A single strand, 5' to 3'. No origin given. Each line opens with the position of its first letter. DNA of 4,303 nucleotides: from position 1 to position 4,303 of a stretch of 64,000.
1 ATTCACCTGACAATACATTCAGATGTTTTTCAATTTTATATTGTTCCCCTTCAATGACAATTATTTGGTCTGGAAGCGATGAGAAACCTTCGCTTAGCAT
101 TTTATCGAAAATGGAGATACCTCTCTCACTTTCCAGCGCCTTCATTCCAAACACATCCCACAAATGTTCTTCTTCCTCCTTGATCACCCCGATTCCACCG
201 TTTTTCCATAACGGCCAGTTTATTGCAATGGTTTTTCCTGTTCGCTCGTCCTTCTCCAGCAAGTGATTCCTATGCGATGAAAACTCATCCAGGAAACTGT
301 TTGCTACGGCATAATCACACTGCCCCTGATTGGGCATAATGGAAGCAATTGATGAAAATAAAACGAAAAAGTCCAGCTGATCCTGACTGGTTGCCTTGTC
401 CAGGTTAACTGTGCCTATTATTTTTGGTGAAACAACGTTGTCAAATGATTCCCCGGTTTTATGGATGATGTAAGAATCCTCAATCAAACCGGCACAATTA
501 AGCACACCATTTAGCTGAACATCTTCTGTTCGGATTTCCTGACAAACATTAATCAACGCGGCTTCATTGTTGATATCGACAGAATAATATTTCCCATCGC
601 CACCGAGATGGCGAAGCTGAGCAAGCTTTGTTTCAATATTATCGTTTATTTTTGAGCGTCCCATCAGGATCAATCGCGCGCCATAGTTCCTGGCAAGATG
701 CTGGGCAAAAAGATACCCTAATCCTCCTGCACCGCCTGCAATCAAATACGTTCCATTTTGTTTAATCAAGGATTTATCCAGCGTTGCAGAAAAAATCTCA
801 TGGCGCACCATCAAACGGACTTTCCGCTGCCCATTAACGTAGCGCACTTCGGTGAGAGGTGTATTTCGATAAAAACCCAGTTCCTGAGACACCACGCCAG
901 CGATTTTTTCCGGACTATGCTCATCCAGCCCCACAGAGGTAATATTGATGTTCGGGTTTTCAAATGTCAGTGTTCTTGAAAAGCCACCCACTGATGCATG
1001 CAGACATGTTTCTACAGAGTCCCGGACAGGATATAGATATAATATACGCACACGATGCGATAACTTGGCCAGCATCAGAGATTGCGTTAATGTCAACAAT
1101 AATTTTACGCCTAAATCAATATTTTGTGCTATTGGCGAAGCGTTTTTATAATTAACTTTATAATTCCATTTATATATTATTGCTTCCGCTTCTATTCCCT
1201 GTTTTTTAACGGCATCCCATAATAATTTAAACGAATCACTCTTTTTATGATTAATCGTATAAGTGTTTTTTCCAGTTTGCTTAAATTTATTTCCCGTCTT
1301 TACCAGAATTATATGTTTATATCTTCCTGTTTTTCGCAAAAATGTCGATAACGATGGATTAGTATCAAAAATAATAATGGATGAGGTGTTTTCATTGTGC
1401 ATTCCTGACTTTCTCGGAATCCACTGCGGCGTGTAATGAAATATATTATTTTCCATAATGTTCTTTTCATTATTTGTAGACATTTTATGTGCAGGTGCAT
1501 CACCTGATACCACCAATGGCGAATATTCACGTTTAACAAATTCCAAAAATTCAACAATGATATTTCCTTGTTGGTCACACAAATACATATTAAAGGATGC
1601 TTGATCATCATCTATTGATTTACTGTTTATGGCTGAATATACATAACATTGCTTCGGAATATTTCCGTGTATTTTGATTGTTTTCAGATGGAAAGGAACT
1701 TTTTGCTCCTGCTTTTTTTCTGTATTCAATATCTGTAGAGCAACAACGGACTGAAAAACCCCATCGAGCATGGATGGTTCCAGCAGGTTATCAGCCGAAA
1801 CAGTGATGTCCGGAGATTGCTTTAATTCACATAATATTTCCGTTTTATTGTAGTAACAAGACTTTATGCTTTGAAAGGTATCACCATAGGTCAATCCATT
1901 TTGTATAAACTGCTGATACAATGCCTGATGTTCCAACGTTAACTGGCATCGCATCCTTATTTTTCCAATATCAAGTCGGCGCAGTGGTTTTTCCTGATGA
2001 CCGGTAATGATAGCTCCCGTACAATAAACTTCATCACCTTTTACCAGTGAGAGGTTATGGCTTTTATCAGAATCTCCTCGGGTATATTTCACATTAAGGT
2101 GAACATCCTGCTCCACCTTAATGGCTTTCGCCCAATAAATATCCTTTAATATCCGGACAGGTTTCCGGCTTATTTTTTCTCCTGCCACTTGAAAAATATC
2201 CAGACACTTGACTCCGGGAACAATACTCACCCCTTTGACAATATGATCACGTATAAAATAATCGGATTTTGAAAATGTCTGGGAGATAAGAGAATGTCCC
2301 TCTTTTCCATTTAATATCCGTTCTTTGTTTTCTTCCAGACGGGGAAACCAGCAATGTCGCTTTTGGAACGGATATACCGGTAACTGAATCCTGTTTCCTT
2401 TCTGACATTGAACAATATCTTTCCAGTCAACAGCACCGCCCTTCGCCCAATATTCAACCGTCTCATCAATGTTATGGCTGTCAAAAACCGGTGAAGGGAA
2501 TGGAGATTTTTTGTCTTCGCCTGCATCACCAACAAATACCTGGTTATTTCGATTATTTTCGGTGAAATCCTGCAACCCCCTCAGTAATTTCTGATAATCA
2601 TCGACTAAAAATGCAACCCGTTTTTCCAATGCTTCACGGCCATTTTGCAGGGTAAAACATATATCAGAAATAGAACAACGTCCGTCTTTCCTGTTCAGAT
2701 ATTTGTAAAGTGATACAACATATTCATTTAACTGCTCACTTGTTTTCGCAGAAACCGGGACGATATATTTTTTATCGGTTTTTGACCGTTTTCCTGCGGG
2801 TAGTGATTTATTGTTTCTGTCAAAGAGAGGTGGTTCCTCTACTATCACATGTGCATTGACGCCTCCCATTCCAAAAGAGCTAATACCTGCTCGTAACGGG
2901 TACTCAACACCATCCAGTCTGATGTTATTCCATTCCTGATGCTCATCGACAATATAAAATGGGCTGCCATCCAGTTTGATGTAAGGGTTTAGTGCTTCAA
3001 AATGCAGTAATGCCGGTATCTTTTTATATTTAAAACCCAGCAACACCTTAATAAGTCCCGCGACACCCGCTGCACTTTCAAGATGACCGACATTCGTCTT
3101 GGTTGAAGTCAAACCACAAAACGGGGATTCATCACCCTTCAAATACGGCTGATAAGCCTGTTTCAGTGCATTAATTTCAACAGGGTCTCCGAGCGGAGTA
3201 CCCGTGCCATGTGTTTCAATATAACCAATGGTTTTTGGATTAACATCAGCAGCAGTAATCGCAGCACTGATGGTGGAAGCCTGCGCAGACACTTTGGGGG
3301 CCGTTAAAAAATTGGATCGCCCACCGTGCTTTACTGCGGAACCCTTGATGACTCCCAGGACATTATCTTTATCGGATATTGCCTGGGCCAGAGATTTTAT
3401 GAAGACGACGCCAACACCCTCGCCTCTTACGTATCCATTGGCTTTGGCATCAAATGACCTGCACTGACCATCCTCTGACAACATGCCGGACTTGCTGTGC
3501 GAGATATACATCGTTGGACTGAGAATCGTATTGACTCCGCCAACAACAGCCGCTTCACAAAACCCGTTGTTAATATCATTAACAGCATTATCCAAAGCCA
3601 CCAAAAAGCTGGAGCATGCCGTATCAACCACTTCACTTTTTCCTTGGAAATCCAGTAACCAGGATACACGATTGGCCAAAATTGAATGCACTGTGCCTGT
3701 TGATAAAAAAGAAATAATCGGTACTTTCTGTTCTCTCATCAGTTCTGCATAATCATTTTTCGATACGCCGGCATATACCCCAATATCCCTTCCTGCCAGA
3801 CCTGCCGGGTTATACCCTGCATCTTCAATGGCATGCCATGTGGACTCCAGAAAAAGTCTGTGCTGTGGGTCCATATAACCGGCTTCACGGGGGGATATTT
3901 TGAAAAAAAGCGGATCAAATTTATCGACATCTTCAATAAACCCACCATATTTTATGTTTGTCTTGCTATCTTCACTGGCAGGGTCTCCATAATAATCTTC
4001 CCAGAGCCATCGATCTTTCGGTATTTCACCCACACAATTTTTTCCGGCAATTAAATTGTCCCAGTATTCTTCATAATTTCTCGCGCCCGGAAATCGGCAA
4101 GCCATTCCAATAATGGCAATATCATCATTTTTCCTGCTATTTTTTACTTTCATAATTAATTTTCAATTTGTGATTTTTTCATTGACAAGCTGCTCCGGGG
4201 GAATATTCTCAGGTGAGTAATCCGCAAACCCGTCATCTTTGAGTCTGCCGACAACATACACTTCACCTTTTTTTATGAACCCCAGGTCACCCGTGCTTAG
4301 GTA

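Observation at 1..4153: Hidden, edge-truncated AT-less (trans-AT-type) PKS in an AT-rich island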

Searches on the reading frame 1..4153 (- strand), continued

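Call 49: find_homologous_proteins(query=L010:17877-19013:+, max_evalue=1e-30)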
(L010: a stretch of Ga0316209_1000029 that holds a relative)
Query L010:17877-19013:+ (379 aa): 7689 proteins with E <= 1e-30 among 8000 candidates; the best 120 are listed.
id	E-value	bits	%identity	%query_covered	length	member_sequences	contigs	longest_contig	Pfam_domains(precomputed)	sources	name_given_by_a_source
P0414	1.2e-247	839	100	99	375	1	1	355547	PF00698.27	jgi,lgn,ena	-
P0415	1.3e-237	806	96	99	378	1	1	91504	PF00698.27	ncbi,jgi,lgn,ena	-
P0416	9.7e-215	730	86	99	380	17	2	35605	PF00698.27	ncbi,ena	-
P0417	1.5e-212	723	86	99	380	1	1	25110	PF00698.27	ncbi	-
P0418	1.6e-181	621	75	98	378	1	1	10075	PF00698.27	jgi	-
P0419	2.5e-180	617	75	99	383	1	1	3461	PF00698.27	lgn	-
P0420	1.8e-176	605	73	99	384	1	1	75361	PF00698.27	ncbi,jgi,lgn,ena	-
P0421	6.5e-171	586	72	98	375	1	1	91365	PF00698.27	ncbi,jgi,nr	ncbi:MAG: ACP S-malonyltransferase [Gammaproteobacteria bacterium]|nr:ACP S-malonyltransferase [Gamm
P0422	1.2e-167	576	70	99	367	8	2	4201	PF00698.27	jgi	-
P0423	3.7e-165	567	69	98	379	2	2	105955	PF00698.27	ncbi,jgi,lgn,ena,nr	ncbi:MAG TPA: [acyl-carrier-protein] S-malonyltransferase [Gammaproteobacteria bacterium]|nr:[acyl-c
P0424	2.2e-155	535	65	98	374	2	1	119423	PF00698.27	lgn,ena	-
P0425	1.7e-149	516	61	98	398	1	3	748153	PF00698.27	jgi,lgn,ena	-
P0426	2.7e-136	472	60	98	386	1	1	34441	PF00698.27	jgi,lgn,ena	-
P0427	6.4e-132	458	58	99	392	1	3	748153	PF00698.27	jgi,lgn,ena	-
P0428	1.4e-130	454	55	98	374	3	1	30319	PF00698.27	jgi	-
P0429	9.2e-128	444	54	98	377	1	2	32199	PF00698.27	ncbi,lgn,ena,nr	ncbi:MAG: ACP S-malonyltransferase [Methylococcales bacterium]|nr:ACP S-malonyltransferase [Methyloc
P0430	2.1e-127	443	56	98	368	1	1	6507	PF00698.27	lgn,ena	-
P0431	3.6e-127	442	55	98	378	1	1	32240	PF00698.27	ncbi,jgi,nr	ncbi:MAG: ACP S-malonyltransferase [Methylobacter sp.]|jgi:malonyl CoA-acyl carrier protein transacy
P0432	3.6e-126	439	53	98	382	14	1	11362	PF00698.27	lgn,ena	-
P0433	7.4e-126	438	53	98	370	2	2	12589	PF00698.27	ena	-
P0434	8.0e-126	438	53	98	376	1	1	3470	PF00698.27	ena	-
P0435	9.6e-126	438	53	98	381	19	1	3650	PF00698.27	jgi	jgi:malonyl CoA-acyl carrier protein transacylase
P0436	1.2e-125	437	54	98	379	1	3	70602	PF00698.27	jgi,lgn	-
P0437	1.8e-125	437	52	98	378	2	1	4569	PF00698.27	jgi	jgi:malonyl CoA-acyl carrier protein transacylase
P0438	2.1e-125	437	53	98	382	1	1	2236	PF00698.27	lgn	-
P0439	9.0e-125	435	52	98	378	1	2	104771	PF00698.27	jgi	jgi:malonyl CoA-acyl carrier protein transacylase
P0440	1.3e-124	434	52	98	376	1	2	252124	PF00698.27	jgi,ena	-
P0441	1.4e-124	434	54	98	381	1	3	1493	PF00698.27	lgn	-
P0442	1.4e-124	434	53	98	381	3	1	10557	PF00698.27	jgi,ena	-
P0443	1.8e-124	434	53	99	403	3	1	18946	PF00698.27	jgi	-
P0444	3.5e-124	433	53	98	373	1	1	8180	PF00698.27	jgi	jgi:malonyl CoA-acyl carrier protein transacylase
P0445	4.6e-124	432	51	98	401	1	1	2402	PF00698.27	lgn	-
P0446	2.3e-123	430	54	98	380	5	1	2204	PF00698.27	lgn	-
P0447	3.9e-123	429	54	98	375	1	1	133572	PF00698.27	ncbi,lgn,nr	ncbi:MAG: ACP S-malonyltransferase [Methylovulum sp.]|nr:ACP S-malonyltransferase [Methylovulum sp.]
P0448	1.1e-122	428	54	98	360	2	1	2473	PF00698.27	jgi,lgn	jgi:malonyl CoA-acyl carrier protein transacylase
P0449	1.5e-122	427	54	94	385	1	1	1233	PF00698.27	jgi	jgi:malonyl CoA-acyl carrier protein transacylase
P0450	3.9e-122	426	53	98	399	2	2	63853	PF00698.27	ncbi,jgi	-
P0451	4.0e-122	426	54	98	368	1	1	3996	PF00698.27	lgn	-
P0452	4.4e-121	422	53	98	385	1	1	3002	PF00698.27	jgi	jgi:malonyl CoA-acyl carrier protein transacylase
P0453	4.4e-121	422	50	98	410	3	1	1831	PF00698.27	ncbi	-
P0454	4.5e-121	422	52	98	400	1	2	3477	PF00698.27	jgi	jgi:malonyl CoA-acyl carrier protein transacylase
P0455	1.1e-120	421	52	98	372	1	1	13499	PF00698.27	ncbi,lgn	ncbi:MAG TPA: ACP S-malonyltransferase [Azospirillum sp.]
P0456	2.2e-120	420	52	98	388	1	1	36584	PF00698.27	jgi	-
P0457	3.1e-120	420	52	98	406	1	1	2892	PF00698.27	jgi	jgi:malonyl CoA-acyl carrier protein transacylase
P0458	4.0e-120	419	49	98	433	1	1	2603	PF00698.27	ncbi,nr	ncbi:MAG: ACP S-malonyltransferase [Proteobacteria bacterium]|nr:ACP S-malonyltransferase [Pseudomon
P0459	5.8e-120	419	51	98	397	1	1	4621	PF00698.27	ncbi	-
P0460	6.5e-120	419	58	74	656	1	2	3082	PF00698.27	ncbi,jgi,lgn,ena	-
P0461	8.8e-120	418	52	98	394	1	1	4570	PF00698.27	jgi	jgi:malonyl CoA-acyl carrier protein transacylase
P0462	1.2e-119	418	53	98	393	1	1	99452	PF00698.27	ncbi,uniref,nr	ncbi:Malonyl CoA-acyl carrier protein transacylase [Fulvivirga imtechensis AK7]|uniref:[acyl-carrier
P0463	2.4e-119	417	51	98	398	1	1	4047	PF00698.27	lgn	-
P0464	4.7e-119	416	51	98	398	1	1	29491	PF00698.27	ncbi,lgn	-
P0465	4.8e-119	416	52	98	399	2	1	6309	PF00698.27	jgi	-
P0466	5.2e-119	416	52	98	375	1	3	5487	PF00698.27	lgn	-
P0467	5.6e-119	415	49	98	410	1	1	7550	PF00698.27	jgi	-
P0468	8.6e-119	415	51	98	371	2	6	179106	PF00698.27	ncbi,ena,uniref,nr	ncbi:ACP S-malonyltransferase [Kordia sp.]|uniref:ACP S-malonyltransferase n=1 Tax=Kordia sp. TaxID=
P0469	1.2e-118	414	51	98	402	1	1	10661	PF00698.27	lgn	-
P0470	1.4e-118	414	52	98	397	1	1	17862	PF00698.27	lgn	-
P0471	1.4e-118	414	51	98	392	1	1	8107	PF00698.27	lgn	-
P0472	2.1e-118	414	51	98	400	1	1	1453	PF00698.27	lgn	-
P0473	2.5e-118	413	53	98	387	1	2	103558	PF00698.27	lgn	-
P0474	2.7e-118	413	54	98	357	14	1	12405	PF00698.27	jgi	jgi:malonyl CoA-acyl carrier protein transacylase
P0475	3.0e-118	413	54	96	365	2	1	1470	PF00698.27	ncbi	-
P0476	3.4e-118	413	50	98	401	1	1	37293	PF00698.27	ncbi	-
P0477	4.0e-118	413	51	98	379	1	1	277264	PF00698.27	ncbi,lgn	ncbi:ACP S-malonyltransferase [Glaciimonas sp. GNP009]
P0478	4.0e-118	413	53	98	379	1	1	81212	PF00698.27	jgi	jgi:malonyl CoA-acyl carrier protein transacylase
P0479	4.4e-118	413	51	98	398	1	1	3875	PF00698.27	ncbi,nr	ncbi:MAG: ACP S-malonyltransferase [Chitinivibrionales bacterium]|nr:ACP S-malonyltransferase [Chiti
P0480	5.0e-118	412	53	98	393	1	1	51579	PF00698.27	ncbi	-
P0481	5.3e-118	412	51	98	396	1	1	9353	PF00698.27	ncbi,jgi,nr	ncbi:MAG: ACP S-malonyltransferase [Prevotella sp.]|jgi:malonyl CoA-acyl carrier protein transacylas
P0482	6.8e-118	412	51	98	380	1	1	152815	PF00698.27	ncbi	-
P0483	9.4e-118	411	51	98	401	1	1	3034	PF00698.27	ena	-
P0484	1.7e-117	411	52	97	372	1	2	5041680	PF00698.27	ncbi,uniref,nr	ncbi:ACP S-malonyltransferase [Kordia algicida OT-1]|uniref:[acyl-carrier-protein] S-malonyltransfer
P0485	1.9e-117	410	51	98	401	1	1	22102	PF00698.27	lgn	-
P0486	2.0e-117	410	52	98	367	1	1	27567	PF00698.27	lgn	-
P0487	2.1e-117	410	53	98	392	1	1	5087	PF00698.27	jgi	jgi:malonyl CoA-acyl carrier protein transacylase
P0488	2.2e-117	410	50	98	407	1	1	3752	PF00698.27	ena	-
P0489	2.3e-117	410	52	97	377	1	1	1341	PF00698.27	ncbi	-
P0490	2.7e-117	410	59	74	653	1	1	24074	PF00698.27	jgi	-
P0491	2.9e-117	410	50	98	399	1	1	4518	PF00698.27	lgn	-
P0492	3.6e-117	410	50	98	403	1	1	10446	PF00698.27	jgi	jgi:malonyl CoA-acyl carrier protein transacylase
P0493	3.7e-117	409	50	99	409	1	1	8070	PF00698.27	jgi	jgi:malonyl CoA-acyl carrier protein transacylase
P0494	5.1e-117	409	52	98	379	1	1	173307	PF00698.27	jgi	jgi:malonyl CoA-acyl carrier protein transacylase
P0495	5.1e-117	409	53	98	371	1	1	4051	PF00698.27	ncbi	-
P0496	5.9e-117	409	58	73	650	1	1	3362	PF00698.27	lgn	-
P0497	6.2e-117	409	52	98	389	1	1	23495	PF00698.27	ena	-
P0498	1.0e-116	408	52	97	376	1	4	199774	PF00698.27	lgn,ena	-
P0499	1.6e-116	407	52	98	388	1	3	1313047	PF00698.27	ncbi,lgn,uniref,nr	ncbi:ACP S-malonyltransferase [Sporocytophaga myxococcoides]|uniref:ACP S-malonyltransferase n=1 Tax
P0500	1.7e-116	407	52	97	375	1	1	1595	PF00698.27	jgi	jgi:malonyl CoA-acyl carrier protein transacylase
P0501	1.9e-116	407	51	98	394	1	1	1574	PF00698.27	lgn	-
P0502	1.9e-116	407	51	98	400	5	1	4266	PF00698.27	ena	-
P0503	2.0e-116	407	51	98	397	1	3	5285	PF00698.27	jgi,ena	-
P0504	2.0e-116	407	51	98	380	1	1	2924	PF00698.27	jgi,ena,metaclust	metaclust:\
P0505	2.1e-116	407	53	98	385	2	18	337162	PF00698.27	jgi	jgi:malonyl CoA-acyl carrier protein transacylase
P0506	2.3e-116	407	52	98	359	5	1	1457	PF00698.27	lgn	-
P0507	3.1e-116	406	50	98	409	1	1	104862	PF00698.27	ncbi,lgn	-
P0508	3.4e-116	406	52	98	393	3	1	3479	PF00698.27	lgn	-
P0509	4.2e-116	406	51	98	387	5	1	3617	PF00698.27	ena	-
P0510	4.7e-116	406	52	98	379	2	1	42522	PF00698.27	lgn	-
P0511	5.7e-116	406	51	98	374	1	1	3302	PF00698.27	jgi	jgi:malonyl CoA-acyl carrier protein transacylase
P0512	5.9e-116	406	47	96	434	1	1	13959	PF00698.27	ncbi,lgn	-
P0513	6.2e-116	405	50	98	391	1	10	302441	PF00698.27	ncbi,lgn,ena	-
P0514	6.7e-116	405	51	97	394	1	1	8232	PF00698.27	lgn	-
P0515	7.7e-116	405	51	98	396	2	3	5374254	PF00698.27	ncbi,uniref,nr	ncbi:ACP S-malonyltransferase [Aquimarina sp. Aq78]|uniref:ACP S-malonyltransferase n=1 Tax=Aquimari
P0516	7.7e-116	405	49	98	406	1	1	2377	PF00698.27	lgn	-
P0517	1.0e-115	405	51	98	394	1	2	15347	PF00698.27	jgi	jgi:malonyl CoA-acyl carrier protein transacylase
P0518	1.1e-115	405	51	98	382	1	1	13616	PF00698.27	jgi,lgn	jgi:malonyl CoA-acyl carrier protein transacylase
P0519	1.1e-115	405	51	97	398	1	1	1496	PF00698.27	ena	-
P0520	1.1e-115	405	50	97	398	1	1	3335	PF00698.27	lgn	-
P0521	1.2e-115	405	52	98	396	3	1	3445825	PF00698.27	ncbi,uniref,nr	ncbi:ACP S-malonyltransferase [Aquimarina sp. AU58]|uniref:ACP S-malonyltransferase n=1 Tax=Aquimari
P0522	1.3e-115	404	56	74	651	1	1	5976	PF00698.27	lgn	-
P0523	1.4e-115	404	51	98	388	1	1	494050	PF00698.27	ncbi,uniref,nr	ncbi:MAG: ACP S-malonyltransferase [Sporocytophaga sp.]|uniref:ACP S-malonyltransferase n=1 Tax=Spor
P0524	1.4e-115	404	49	98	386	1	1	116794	PF00698.27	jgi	jgi:malonyl CoA-acyl carrier protein transacylase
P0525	1.5e-115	404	52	98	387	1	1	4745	PF00698.27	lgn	-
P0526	1.5e-115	404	52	97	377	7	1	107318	PF00698.27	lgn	-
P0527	1.6e-115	404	51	98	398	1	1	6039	PF00698.27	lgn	-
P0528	2.2e-115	404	53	97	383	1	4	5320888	PF00698.27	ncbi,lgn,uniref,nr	ncbi:ACP S-malonyltransferase [Aquimarina muelleri]|uniref:[acyl-carrier-protein] S-malonyltransfera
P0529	3.2e-115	403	49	98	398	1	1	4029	PF00698.27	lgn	-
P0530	3.6e-115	403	51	98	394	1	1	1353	PF00698.27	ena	-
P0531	6.0e-115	402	50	98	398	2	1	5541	PF00698.27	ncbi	-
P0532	6.5e-115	402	51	98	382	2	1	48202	PF00698.27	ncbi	-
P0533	6.6e-115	402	51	98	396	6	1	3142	PF00698.27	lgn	-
